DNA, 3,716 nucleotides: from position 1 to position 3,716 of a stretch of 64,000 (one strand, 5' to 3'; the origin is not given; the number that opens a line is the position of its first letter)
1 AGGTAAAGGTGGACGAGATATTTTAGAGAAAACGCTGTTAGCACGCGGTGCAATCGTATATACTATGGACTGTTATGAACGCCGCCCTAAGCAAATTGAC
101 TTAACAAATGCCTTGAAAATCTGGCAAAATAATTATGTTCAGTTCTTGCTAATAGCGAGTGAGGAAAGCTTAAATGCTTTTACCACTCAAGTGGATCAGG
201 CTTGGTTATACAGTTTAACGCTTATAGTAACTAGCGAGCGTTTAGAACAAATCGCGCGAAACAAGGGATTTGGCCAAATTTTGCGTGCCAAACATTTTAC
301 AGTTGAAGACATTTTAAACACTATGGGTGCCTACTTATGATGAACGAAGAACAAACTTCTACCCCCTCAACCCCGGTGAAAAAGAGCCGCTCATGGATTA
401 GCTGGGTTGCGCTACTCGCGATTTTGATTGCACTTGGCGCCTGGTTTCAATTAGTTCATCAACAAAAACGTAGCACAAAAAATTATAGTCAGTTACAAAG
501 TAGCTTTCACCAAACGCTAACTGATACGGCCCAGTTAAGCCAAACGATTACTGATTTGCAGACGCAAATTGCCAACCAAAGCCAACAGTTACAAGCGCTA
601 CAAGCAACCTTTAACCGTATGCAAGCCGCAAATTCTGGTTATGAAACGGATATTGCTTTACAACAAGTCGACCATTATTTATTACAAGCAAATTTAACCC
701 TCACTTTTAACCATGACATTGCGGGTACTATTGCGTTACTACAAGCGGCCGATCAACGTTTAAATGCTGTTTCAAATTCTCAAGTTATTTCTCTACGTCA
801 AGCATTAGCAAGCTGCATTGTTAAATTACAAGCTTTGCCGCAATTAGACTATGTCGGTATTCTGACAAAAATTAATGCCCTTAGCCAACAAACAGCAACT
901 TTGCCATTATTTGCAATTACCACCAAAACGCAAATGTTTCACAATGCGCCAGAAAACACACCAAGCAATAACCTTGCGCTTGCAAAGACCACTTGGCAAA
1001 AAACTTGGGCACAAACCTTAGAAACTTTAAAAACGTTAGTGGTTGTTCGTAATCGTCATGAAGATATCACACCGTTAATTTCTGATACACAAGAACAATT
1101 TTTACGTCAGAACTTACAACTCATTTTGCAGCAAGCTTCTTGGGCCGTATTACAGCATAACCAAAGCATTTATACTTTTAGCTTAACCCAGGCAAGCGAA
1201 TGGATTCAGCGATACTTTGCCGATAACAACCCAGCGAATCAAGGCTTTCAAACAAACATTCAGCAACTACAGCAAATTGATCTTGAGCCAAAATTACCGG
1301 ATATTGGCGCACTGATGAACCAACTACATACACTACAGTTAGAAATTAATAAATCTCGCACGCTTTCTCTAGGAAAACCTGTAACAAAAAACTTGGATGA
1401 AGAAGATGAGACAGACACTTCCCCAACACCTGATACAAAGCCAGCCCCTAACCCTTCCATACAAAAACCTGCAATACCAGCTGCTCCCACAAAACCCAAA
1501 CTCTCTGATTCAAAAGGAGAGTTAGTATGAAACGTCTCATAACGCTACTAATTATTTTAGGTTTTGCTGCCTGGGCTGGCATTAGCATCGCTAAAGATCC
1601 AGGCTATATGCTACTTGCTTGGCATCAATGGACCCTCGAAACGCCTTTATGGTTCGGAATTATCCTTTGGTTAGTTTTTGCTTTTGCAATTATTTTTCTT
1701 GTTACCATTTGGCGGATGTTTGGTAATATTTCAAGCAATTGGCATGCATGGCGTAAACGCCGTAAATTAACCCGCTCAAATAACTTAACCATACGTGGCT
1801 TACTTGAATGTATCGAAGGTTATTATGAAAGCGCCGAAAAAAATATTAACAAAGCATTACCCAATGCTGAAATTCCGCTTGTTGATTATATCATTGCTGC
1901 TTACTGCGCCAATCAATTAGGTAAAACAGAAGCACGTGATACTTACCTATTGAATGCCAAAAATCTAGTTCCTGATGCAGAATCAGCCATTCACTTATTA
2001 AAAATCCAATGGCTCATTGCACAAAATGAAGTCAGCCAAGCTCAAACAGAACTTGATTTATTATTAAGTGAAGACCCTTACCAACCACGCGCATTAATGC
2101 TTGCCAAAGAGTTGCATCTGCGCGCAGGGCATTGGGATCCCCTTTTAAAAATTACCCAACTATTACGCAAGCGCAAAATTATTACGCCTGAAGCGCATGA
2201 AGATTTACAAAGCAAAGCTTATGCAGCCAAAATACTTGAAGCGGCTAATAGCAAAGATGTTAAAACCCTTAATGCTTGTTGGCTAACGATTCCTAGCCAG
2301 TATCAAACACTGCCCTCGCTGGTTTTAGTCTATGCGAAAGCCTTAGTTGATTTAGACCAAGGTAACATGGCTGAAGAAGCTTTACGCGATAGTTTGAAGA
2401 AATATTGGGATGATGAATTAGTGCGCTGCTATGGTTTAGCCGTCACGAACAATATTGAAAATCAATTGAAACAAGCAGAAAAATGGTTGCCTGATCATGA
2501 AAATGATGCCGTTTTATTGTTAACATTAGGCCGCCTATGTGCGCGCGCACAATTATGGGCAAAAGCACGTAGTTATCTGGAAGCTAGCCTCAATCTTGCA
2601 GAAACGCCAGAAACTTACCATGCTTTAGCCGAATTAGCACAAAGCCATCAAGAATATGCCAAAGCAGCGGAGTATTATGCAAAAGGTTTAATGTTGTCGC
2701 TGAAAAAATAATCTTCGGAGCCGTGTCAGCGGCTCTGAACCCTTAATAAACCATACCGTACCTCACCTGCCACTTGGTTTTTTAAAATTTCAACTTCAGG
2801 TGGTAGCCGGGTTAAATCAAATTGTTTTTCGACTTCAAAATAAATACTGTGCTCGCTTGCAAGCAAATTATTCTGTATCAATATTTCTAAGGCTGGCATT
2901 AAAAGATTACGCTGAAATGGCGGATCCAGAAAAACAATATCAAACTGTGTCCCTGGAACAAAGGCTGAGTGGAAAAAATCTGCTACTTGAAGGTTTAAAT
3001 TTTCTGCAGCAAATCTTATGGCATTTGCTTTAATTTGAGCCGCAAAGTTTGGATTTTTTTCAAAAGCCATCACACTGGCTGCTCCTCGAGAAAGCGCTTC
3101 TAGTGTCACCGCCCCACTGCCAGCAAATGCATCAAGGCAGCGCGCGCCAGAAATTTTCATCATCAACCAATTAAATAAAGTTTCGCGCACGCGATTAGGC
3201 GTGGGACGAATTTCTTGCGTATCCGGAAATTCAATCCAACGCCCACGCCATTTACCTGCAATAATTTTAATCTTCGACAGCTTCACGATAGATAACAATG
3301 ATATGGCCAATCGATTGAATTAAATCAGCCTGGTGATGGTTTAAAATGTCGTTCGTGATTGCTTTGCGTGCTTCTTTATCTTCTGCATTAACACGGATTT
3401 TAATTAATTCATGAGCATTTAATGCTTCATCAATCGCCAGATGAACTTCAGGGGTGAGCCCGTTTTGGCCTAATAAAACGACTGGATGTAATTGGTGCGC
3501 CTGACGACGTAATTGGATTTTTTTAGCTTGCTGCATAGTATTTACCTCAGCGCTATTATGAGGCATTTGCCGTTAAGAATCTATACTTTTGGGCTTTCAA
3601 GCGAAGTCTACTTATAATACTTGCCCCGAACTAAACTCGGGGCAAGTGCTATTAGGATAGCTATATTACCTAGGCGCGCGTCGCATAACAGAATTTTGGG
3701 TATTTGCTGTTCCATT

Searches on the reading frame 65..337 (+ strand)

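Call 40: search_protein_families(library=pfam, proteins=[window:65-337:+], max_evalue=0.001)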
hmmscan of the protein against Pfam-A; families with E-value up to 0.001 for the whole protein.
window:65-337:+ (91 aa): 1 family
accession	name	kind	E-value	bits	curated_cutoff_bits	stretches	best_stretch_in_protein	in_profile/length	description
PF02602.20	HEM4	-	7e-07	29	27.5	1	2-84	146-230/231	Uroporphyrinogen-III synthase HemD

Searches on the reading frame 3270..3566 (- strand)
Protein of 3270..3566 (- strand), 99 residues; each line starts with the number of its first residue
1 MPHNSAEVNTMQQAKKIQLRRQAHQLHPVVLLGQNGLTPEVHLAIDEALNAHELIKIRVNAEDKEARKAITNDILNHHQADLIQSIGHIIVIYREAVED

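Call 40: search_protein_families(library=pfam, proteins=[window:3270-3566:-], max_evalue=0.001)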
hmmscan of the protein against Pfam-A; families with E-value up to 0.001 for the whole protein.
window:3270-3566:- (99 aa): 1 family
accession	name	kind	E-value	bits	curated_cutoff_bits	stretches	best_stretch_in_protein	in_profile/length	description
PF01985.26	CRS1_YhbY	-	2.1e-24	86.1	27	1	11-94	1-84/84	CRS1 / YhbY (CRM) domain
